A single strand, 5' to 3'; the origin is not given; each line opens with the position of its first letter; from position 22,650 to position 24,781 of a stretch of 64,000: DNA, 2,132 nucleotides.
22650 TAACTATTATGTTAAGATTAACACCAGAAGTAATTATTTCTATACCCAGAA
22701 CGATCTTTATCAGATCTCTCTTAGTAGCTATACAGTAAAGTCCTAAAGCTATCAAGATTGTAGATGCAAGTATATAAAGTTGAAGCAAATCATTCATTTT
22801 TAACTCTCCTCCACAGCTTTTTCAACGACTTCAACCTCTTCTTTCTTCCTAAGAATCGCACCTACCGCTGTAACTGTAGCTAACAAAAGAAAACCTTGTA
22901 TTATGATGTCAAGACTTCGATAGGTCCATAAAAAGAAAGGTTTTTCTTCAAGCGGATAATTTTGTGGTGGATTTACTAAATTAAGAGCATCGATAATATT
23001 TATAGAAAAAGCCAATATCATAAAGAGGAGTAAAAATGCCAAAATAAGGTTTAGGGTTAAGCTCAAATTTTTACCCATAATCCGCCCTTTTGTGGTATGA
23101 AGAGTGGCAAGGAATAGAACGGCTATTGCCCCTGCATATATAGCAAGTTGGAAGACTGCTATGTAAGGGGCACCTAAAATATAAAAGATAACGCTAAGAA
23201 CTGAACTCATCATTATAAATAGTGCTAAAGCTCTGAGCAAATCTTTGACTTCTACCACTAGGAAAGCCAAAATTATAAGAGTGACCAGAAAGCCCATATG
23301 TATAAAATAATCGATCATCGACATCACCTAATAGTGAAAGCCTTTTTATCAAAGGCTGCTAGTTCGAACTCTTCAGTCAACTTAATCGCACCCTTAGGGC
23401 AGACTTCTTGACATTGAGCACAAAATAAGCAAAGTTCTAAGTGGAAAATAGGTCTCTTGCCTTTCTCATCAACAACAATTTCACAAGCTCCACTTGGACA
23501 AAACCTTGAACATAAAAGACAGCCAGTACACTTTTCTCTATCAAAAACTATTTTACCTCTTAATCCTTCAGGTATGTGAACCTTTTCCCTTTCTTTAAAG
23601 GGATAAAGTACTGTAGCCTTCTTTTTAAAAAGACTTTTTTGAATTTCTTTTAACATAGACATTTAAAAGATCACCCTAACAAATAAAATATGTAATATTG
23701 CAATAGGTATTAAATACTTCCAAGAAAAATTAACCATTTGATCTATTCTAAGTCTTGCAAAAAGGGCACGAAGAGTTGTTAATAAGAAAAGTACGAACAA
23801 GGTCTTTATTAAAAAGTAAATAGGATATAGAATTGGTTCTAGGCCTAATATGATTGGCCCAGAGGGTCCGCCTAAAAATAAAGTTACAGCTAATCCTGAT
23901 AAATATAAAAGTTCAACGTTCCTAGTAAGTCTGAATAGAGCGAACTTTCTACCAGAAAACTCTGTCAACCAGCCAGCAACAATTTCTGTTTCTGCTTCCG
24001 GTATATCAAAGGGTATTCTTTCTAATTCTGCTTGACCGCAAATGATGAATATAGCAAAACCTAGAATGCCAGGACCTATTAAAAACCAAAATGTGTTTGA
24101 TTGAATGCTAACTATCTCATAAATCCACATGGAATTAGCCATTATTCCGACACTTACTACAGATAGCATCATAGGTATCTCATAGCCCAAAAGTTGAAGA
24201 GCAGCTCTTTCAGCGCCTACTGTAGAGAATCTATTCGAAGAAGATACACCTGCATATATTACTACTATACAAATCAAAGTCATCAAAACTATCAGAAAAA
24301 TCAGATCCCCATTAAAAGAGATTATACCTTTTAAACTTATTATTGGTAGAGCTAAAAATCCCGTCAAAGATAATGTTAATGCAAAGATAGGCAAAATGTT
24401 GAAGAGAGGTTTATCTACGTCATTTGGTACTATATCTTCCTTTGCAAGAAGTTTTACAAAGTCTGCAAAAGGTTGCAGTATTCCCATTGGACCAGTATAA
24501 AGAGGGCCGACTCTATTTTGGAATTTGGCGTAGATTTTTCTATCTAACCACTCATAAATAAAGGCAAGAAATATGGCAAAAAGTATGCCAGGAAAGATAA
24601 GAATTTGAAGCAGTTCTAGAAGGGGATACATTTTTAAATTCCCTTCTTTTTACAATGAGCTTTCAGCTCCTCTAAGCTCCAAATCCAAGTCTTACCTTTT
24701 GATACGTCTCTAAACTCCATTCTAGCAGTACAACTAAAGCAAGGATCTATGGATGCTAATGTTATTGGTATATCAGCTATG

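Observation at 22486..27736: Complex-I-ordered [NiFe]-hydrogenase operon with no antiporter-like subunit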

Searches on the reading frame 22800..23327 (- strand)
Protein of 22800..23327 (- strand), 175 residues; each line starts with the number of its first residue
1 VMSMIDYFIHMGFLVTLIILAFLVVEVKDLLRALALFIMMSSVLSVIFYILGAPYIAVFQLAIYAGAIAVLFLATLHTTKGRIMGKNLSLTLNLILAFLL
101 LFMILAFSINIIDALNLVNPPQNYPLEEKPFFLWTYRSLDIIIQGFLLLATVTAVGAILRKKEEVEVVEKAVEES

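Call 4: search_protein_families(library=pfam, proteins=[window:22800-23327:-], max_evalue=0.01)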
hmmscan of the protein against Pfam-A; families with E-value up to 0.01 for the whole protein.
window:22800-23327:- (175 aa): 2 families
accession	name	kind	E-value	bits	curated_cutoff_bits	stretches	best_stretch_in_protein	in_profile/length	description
PF00499.25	Oxidored_q3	-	4.5e-11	43.1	33.2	1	21-154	2-142/146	NADH-ubiquinone/plastoquinone oxidoreductase chain 6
PF13244.11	MbhD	-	2.3e-08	34.5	27.2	1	16-79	2-65/67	MBH, subunit D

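Call 5: search_protein_families(library=ncbifam, proteins=[window:22800-23327:-], max_evalue=0.01)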
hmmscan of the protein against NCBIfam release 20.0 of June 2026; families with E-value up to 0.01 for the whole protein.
window:22800-23327:- (175 aa): 7 families
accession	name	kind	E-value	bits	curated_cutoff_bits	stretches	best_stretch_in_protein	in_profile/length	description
NF006242.0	PRK08378.1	subfamily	1.7e-08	34.9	98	1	5-79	3-77/85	hypothetical protein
NF009159.0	PRK12504.1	equivalog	3.9e-07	30.2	141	1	8-113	5-111/178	DUF4040 domain-containing protein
NF005025.0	PRK06433.1-5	equivalog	6.1e-06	26.5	95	1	15-86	21-92/96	NADH dehydrogenase subunit J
NF005023.0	PRK06433.1-2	equivalog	3.1e-05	24.3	92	1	4-82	1-79/82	NADH dehydrogenase subunit J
NF005167.0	PRK06638.2-2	equivalog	7.7e-05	22.5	137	1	12-110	8-113/176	NADH-quinone oxidoreductase subunit J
NF005168.0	PRK06638.2-3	equivalog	9.5e-05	22.4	154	1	15-163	13-168/172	NADH-quinone oxidoreductase subunit J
NF005166.0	PRK06638.2-1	equivalog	0.00035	20.6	284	1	15-165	13-168/174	NADH-quinone oxidoreductase subunit J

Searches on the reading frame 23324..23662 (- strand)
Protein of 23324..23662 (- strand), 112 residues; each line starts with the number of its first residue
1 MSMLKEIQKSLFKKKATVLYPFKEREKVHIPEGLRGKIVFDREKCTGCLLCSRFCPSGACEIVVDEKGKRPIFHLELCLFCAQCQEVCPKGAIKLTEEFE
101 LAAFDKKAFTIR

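Call 4: search_protein_families(library=pfam, proteins=[window:23324-23662:-], max_evalue=0.01)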
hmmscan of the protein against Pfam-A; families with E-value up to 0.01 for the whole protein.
window:23324-23662:- (112 aa): 14 families
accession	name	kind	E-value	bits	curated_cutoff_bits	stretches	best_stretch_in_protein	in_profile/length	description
PF00037.32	Fer4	-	2.4e-13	49.7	21.1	2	38-59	1-22/24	4Fe-4S binding domain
PF12838.12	Fer4_7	-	3.4e-13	50.3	27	2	44-92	1-52/52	4Fe-4S dicluster domain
PF13237.11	Fer4_10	-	5.7e-11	42.6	25.5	2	37-89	1-53/53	4Fe-4S dicluster domain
PF12837.12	Fer4_6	-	5.2e-09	36.1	25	1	37-59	1-23/24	4Fe-4S binding domain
PF14697.11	Fer4_21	-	2.3e-07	31.2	35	1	41-95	4-59/59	4Fe-4S dicluster domain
PF13187.11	Fer4_9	-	2.4e-07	31.1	27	1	44-93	1-52/52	4Fe-4S dicluster domain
PF12797.12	Fer4_2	-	2.5e-07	30.6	24.5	1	37-57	2-22/22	4Fe-4S binding domain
PF12798.12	Fer4_3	-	1.9e-06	28.7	27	1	45-59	1-15/15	4Fe-4S binding domain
PF13183.11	Fer4_8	-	8.5e-06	26.7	27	0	43-58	52-67/68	4Fe-4S dicluster domain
PF13484.11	Fer4_16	-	1.8e-05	25.8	30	1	78-103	2-26/66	4Fe-4S double cluster binding domain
PF13459.11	Fer4_15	-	0.00046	21.3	22.4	0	38-57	1-20/66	4Fe-4S single cluster domain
PF12800.12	Fer4_4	-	0.0023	18.6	24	0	43-58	2-17/17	4Fe-4S binding domain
PF13370.11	Fer4_13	-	0.0035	18.4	24.5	0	41-57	2-18/58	4Fe-4S single cluster domain of Ferredoxin I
PF13534.11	Fer4_17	-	0.0035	18.3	22.2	0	74-91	42-59/61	4Fe-4S dicluster domain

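Call 5: search_protein_families(library=ncbifam, proteins=[window:23324-23662:-], max_evalue=0.01)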
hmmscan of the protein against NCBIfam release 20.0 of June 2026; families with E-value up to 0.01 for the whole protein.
window:23324-23662:- (112 aa): 88 families (the best 25 are shown)
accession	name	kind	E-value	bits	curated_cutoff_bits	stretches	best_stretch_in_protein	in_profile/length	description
NF006221.0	PRK08348.1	subfamily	8.7e-29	99.9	124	1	2-106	5-105/136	NADH-plastoquinone oxidoreductase subunit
NF009053.0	PRK12387.1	subfamily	1.9e-25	89.7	204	1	3-111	1-108/180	formate hydrogenlyase complex iron-sulfur subunit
TIGR01971.1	NuoI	subfamily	8.3e-23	80.3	113.05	1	8-110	6-115/121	NADH-quinone oxidoreductase, chain I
NF006076.0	PRK08222.1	equivalog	7.5e-21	74.7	270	1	3-108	1-105/181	hydrogenase 4 subunit H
NF004541.0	PRK05888.2-2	equivalog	1.2e-18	67.6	217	1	13-108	34-126/168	NADH-quinone oxidoreductase subunit NuoI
NF004545.0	PRK05888.3-1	equivalog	3.2e-17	62.6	229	1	6-103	32-133/154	NADH-quinone oxidoreductase subunit NuoI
NF004537.0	PRK05888.1-3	equivalog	1.1e-16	60.9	163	1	9-108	32-145/204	NADH-quinone oxidoreductase subunit NuoI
NF004536.0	PRK05888.1-1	equivalog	2.6e-16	59.4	212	1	4-108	17-129/180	NADH-quinone oxidoreductase subunit NuoI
NF004540.0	PRK05888.2-1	equivalog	1.3e-14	54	215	1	4-107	8-117/139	NADH-quinone oxidoreductase subunit NuoI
TIGR00403.1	ndhI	equivalog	4.2e-14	52.6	302.35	1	13-108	35-134/183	NAD(P)H-quinone oxidoreductase subunit I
NF004543.0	PRK05888.2-5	equivalog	1e-13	51.3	243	1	9-103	28-125/217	NADH-quinone oxidoreductase subunit NuoI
NF010590.0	PRK13984.1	equivalog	2.9e-13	48.9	946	1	9-110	19-125/611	putative oxidoreductase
NF040612.1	F420_dehyd_FpoI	exception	8.5e-12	45.1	180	1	5-99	4-105/135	F420H2 dehydrogenase subunit FpoI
NF004542.0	PRK05888.2-3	equivalog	3.3e-11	43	248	1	8-111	45-157/203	NADH-quinone oxidoreductase subunit NuoI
NF004546.0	PRK05888.3-3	equivalog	5e-11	42.4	260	1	14-94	38-125/196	NADH-quinone oxidoreductase subunit NuoI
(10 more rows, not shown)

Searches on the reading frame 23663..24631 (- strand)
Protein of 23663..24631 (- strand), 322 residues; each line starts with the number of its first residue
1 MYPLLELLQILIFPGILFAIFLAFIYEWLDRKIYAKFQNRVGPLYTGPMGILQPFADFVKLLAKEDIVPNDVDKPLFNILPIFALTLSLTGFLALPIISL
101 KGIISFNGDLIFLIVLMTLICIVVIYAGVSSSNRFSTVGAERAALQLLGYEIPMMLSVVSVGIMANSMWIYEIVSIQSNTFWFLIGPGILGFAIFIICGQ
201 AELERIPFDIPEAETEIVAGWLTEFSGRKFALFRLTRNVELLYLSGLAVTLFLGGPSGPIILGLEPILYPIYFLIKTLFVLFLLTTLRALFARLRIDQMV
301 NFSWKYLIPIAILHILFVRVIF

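Call 4: search_protein_families(library=pfam, proteins=[window:23663-24631:-], max_evalue=0.01)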
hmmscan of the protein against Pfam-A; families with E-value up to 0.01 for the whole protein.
window:23663-24631:- (322 aa): 1 family
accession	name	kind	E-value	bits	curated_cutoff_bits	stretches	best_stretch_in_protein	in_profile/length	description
PF00146.26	NADHdh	-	4.3e-94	315.7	27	1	17-318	9-297/298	NADH dehydrogenase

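Call 5: search_protein_families(library=ncbifam, proteins=[window:23663-24631:-], max_evalue=0.01)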
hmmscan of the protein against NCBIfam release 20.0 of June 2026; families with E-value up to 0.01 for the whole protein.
window:23663-24631:- (322 aa): 7 families
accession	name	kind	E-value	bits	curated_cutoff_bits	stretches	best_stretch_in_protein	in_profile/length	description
NF004741.0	PRK06076.1-2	equivalog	4.3e-82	276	305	1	8-320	22-331/337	NADH-quinone oxidoreductase subunit NuoH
NF004740.0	PRK06076.1-1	equivalog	3e-67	227.4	399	1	16-318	22-316/325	NADH-quinone oxidoreductase subunit NuoH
NF040610.1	F420_dehyd_FpoH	exception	8.3e-65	219.3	475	1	15-318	18-332/339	F420H2 dehydrogenase subunit FpoH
NF004743.0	PRK06076.1-4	equivalog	1.4e-63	215.3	494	1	17-320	25-340/433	NADH-quinone oxidoreductase subunit NuoH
NF004744.0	PRK06076.1-5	equivalog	7.3e-61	206.3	542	1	18-317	40-358/372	NADH-quinone oxidoreductase subunit NuoH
NF004745.0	PRK06076.1-6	equivalog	2.5e-58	197.9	450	1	16-319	24-330/341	NADH-quinone oxidoreductase subunit NuoH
NF004742.0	PRK06076.1-3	equivalog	4.8e-53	180.6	531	1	6-320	24-346/356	NADH-quinone oxidoreductase subunit NuoH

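Call 41: search_solved_structures(query=window:23663-24631:-, max_evalue=1e-10)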
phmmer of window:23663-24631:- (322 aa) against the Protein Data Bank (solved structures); distinct sequences matched with E-value up to 1e-10: 36.
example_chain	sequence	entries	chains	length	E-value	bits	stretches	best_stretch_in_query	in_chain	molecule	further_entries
9grx_A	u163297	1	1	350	4.4e-52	180.7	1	14-317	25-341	NAD(P)H-quinone oxidoreductase subunit 1, chloroplastic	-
7wff_A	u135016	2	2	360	5.1e-52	180.5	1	10-317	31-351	NAD(P)H-quinone oxidoreductase subunit 1, chloroplastic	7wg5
7eu3_A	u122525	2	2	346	6.1e-52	180.2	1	2-317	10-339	NAD(P)H-quinone oxidoreductase subunit 1, chloroplastic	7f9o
6nbq_A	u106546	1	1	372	4.8e-51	177.3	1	17-317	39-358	NdhA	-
6hum_A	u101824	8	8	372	6.3e-51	176.9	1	16-317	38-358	NAD(P)H-quinone oxidoreductase subunit 1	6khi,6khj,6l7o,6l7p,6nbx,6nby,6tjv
7nyh_H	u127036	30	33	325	2.1e-49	171.9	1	10-319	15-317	NADH-quinone oxidoreductase subunit H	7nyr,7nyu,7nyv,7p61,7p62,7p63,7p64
8e9g_H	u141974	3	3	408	5.1e-45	157.5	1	10-320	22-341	NADH-quinone oxidoreductase subunit H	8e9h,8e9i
7aqq_H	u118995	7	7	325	1.4e-44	156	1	15-318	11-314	NADH-ubiquinone oxidoreductase chain 1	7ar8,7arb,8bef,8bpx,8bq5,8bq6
7ar7_H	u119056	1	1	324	1.6e-44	155.8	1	15-318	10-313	NADH-ubiquinone oxidoreductase chain 1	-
7a23_H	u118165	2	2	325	2.1e-44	155.4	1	15-318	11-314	Nad1m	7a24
4he8_H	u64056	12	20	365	3.7e-44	154.6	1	5-319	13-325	NADH-quinone oxidoreductase subunit 8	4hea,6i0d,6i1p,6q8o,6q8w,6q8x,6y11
8e73_1M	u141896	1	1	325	5.3e-43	150.8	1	15-318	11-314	Nad1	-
6x89_1M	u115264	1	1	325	1.2e-42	149.6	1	15-318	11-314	NU1M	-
5gpn_e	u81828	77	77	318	1.2e-40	143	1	11-313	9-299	NADH-ubiquinone oxidoreductase chain 1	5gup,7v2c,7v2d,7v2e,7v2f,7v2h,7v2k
8ud1_1H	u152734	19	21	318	1.4e-40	142.8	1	11-313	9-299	NADH-ubiquinone oxidoreductase chain 1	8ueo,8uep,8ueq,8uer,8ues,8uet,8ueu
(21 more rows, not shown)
